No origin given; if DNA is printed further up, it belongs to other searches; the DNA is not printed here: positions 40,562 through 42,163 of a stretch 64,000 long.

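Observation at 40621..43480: Tandem paralogous GYF-like(DUF4339)-MinD/ParA ATPase fusions, one with a Cx3Cx5Cx8C-H tail, between ccsBA and tol-pal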

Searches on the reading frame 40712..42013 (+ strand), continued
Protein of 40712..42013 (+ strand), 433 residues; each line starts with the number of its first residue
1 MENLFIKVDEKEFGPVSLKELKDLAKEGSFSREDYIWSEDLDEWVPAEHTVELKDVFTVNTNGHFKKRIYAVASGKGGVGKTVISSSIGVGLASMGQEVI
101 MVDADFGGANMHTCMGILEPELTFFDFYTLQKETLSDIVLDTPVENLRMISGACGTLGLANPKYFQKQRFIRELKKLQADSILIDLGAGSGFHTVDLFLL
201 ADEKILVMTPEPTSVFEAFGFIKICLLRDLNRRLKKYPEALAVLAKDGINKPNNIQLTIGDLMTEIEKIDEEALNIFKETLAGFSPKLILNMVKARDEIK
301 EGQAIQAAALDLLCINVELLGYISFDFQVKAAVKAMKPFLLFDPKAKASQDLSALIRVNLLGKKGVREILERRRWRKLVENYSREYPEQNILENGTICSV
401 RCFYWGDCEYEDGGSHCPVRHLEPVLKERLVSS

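Call 11: find_encoding_contigs(protein=P0083, flank=10000, max_places=2)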
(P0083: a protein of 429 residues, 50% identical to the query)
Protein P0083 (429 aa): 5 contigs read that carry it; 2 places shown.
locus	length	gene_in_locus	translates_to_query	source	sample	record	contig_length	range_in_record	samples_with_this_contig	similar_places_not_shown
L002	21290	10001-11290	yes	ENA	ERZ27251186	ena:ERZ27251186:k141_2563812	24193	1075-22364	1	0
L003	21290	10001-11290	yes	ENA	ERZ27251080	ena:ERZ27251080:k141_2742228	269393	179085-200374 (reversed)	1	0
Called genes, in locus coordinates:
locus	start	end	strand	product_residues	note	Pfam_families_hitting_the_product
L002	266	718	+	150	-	PF01957:NfeD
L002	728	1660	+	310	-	PF01145:Band_7, PF16200:Band_7_C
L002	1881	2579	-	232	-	-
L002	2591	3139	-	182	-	PF13490:zf-HC2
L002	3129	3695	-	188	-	PF04542:Sigma70_r2, PF08281:Sigma70_r4_2, PF04545:Sigma70_r4 (weak)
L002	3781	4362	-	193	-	PF07638:Sigma70_ECF (weak), PF12645:HTH_16 (weak), PF04542:Sigma70_r2, PF08281:Sigma70_r4_2, PF04545:Sigma70_r4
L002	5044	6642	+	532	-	PF03853:YjeF_N, PF01256:Carb_kinase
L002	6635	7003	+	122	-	PF04892:VanZ-LLP1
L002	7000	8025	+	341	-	PF07885:Ion_trans_2, PF02254:TrkA_N, PF02080:TrkA_C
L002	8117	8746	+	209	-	-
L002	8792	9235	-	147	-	PF00692:dUTPase, PF22769:DCD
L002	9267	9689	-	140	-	-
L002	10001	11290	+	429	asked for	PF14237:GYF_2, PF02374:ArsA_ATPase (weak), PF10609:ParA, PF13614:AAA_31, PF01656:CbiA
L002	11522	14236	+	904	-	PF17900:Peptidase_M1_N, PF01433:Peptidase_M1, PF11838:ERAP1_C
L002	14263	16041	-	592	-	PF00072:Response_reg, PF00990:GGDEF, PF00563:EAL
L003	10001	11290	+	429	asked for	PF14237:GYF_2, PF02374:ArsA_ATPase (weak), PF10609:ParA, PF13614:AAA_31, PF01656:CbiA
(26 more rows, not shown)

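Call 14: search_solved_structures(query=window:40712-42013:+, max_evalue=0.001, show_alignments=2)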
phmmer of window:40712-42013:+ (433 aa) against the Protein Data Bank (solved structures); distinct sequences matched with E-value up to 0.001: 28.
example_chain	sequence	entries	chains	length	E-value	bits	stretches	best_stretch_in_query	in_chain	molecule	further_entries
4rz2_A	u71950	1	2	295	1e-20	77.4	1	68-224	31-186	Site-determining protein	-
5j1j_A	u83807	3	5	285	8.7e-20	74.3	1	68-229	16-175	Site-determining protein | Transcriptional antiactivator FleN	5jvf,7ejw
4rz3_A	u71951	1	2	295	1.3e-19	73.7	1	68-224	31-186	Site-determining protein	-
8pb9_A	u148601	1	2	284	1.1e-18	70.7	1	68-229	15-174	Antiactivator FleN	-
8p53_A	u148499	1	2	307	1.4e-18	70.4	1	68-229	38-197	Antiactivator FleN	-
1ion_A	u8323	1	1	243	1.3e-15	60.6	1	68-217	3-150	PROBABLE CELL DIVISION INHIBITOR MIND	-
1g3q_A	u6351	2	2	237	2.5e-15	59.7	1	68-217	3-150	CELL DIVISION INHIBITOR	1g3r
6riq_C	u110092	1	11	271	2.8e-13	52.9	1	68-262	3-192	Site-determining protein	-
1hyq_A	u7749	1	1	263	1.6e-12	50.5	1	68-218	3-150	CELL DIVISION INHIBITOR (MIND-1)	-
3q9l_A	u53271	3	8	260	1.2e-11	47.6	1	68-236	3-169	Septum site-determining protein minD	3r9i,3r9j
4v03_A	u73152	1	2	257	1e-10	44.5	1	69-233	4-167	SITE-DETERMINING PROTEIN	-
4v02_A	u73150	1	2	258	1.3e-09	40.8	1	69-233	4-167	SITE-DETERMINING PROTEIN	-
3vx3_A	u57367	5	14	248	1.1e-08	37.7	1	59-120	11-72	ATPase involved in chromosome partitioning, ParA/MinD family, Mrp homolog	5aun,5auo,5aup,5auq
5zme_A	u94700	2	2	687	9.6e-08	34.7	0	66-105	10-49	ATPase ARSA1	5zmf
1f48_A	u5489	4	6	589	1.1e-06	31.2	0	70-106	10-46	ARSENITE-TRANSLOCATING ATPASE | ARSENICAL PUMP-DRIVING ATPASE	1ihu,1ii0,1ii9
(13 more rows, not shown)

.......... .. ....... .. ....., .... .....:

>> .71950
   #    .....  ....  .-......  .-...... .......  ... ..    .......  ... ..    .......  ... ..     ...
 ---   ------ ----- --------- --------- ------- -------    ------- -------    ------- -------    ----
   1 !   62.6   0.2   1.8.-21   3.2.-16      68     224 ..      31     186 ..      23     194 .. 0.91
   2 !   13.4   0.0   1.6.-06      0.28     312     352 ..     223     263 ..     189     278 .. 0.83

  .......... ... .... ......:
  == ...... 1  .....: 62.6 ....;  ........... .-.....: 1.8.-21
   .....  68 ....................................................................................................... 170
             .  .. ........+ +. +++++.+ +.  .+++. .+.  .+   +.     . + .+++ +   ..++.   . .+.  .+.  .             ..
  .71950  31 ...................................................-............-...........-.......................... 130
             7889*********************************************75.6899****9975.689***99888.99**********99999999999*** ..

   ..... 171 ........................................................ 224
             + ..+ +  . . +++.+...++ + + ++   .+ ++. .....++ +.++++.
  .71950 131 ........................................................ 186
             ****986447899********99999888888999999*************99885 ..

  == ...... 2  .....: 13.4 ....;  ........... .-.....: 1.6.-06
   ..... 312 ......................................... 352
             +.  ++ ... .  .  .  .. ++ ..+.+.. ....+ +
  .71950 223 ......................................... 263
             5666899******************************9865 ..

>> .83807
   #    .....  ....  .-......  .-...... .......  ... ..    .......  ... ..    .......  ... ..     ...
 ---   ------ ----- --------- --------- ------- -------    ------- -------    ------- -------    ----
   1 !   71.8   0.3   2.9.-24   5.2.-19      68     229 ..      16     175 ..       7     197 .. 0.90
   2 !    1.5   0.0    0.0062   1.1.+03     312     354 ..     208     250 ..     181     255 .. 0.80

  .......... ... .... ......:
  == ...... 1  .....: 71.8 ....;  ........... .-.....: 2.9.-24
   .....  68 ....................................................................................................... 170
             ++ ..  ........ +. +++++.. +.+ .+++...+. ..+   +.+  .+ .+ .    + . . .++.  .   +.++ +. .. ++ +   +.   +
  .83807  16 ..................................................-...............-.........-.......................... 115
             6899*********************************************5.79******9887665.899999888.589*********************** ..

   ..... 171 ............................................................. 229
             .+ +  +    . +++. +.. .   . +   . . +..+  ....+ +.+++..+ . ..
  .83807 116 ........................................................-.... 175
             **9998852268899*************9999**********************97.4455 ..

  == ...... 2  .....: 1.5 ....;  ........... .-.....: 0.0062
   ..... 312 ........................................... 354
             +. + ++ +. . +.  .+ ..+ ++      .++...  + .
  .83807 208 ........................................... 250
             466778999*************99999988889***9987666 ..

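Call 23: find_related_loci(query=A1, collection=genome_contigs, flank=8000)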
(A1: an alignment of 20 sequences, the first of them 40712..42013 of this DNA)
Query A1 (433 aa) in genome_contigs; peptide patterns used: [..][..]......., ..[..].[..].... (x = any residue, [..] = any of these).
600 stretches matched a pattern (row limit reached: there are more); 464 encode a relative of the query (tblastn E <= 1e-3); the best 80 are kept; 80 distinct loci.
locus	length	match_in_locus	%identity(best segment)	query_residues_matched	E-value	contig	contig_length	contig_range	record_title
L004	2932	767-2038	45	3-426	5e-145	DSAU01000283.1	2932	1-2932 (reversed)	MAG TPA_asm: bacterium isolate SpSt-1156 Ga0129302_1023070, whole genome shotgun sequence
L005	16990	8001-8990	32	82-422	8e-60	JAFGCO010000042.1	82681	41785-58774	MAG: bacterium isolate Zod_Metabat.1116 k87_8354861, whole genome shotgun sequence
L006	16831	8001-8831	39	64-340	1e-52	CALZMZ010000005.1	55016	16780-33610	MAG: Thermodesulfovibrionia bacterium isolate FO_M_Nitrospirota_06 genome assembly, contig: scaffold_1155, whole genome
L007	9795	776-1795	31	2-341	2e-52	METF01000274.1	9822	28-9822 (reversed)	MAG: candidate division KSB1 bacterium RBG_16_48_16 RBG_16_scaffold_6916, whole genome shotgun sequence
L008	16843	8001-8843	34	68-355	3e-48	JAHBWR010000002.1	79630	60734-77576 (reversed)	MAG: Nitrospira sp. isolate ACE_NIT10 NIT10_2, whole genome shotgun sequence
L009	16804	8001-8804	33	84-355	3e-47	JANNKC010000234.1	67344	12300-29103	MAG: Anaeromyxobacter sp. isolate SOY_4_C_metabat_247 SOY_4_C_k141_1179566, whole genome shotgun sequence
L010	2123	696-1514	38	68-339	1e-47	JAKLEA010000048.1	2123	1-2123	MAG: Planctomycetota bacterium isolate RA.bin122 RA.bin122_48, whole genome shotgun sequence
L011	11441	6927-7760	37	68-346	7e-46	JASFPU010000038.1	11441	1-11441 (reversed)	MAG: Holophagae bacterium isolate D0819S02metaG_Bin_252 D0819S02metaG_FD_scaffold_507_c1, whole genome shotgun sequence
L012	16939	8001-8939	30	60-371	2e-44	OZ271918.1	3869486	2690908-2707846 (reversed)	MAG: Salinispira sp. isolate 594cb498-c6b3-48f5-831b-af18c660f5c9 genome assembly, chromosome: 1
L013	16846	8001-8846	33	72-353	3e-43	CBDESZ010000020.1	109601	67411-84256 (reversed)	MAG: Alkalispirochaeta sp. isolate 52462b18-c26b-428b-be18-86563201c1c0 genome assembly, contig: contig_20, whole genome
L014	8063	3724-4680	30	41-358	3e-43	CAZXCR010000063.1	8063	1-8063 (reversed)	MAG TPA_asm: uncultured Treponema sp. isolate binchicken_co323_173 genome assembly, contig: NODE_10296_length_8063_cov_6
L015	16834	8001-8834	33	82-356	5e-42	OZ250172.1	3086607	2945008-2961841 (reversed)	MAG: Nitrospinaceae bacterium isolate cd866322-5d00-4b03-892d-fccb04dfdca5 genome assembly, chromosome: 1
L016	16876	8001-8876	31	58-349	1e-39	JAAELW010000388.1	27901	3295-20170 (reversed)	MAG: bacterium isolate Bpl_16 BplG_CONTIG4577892, whole genome shotgun sequence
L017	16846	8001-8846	33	69-350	8e-44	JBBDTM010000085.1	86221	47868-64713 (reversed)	MAG: Alkalispirochaeta sp. isolate LejiaC_59_14 Lejia_C_623_length_86221_cov_8, whole genome shotgun sequence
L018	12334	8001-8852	31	68-352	3e-39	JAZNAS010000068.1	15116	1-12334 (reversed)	MAG: Treponema sp. isolate T1900044745_TS20190211.MAGScoT_cleanbin_000016 SGB_2113_k141_2154700, whole genome shotgun se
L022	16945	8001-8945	35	68-386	3e-50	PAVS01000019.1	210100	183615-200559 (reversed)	MAG: Halobacteriovoraceae bacterium isolate SAT1401 MHASMcontig_957109, whole genome shotgun sequence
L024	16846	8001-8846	29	68-350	4e-37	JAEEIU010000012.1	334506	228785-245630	MAG: Treponema sp. isolate Tb.RUG.153 k141_2390639_flag=0_multi=22.0008_len=334506, whole genome shotgun sequence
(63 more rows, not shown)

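Call 26: search_protein_representatives(alignment_id=A1)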
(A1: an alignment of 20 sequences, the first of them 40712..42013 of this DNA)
Query: 20 sequences, 429 profile positions. Proteins with E-value up to 0.001 (for the whole library): 28989; up to 1e-10: 6582; up to 1e-30: 1633. The best 150 are listed.
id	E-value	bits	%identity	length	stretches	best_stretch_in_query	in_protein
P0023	7.0e-208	707.2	-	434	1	1-427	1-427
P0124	1.9e-156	537.7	-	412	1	1-401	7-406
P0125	2.4e-151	520.9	-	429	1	2-426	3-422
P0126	7.3e-142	489.7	-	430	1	1-426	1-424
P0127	1.1e-133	462.7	-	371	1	1-363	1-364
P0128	1.2e-126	439.6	-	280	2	84-302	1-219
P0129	1.5e-121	422.8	-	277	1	1-275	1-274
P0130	9.4e-120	416.8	-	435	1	1-428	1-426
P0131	1.4e-112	393.2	-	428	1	4-394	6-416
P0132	1.4e-109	383.3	-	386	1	59-425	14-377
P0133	8.3e-109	380.8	-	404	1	1-357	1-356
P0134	7.6e-107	374.3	-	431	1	1-428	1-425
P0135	2.9e-106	372.4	-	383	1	64-423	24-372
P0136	1.1e-104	367.2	-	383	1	63-425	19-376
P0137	6.8e-104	364.6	-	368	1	69-424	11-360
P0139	3.3e-102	359.0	-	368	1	60-421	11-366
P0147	6.5e-92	325.1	-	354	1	62-420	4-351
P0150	1.8e-91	323.7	-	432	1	67-358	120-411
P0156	4.5e-88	312.4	-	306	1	68-358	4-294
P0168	1.8e-85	303.9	-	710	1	60-356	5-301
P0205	2.4e-75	270.5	-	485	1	63-369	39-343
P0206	3.4e-75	270.0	-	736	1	63-363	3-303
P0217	1.7e-72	261.1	-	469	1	62-361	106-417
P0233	6.5e-71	255.9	-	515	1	64-371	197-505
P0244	3.3e-70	253.6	-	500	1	64-356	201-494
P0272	9.4e-68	245.5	-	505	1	65-356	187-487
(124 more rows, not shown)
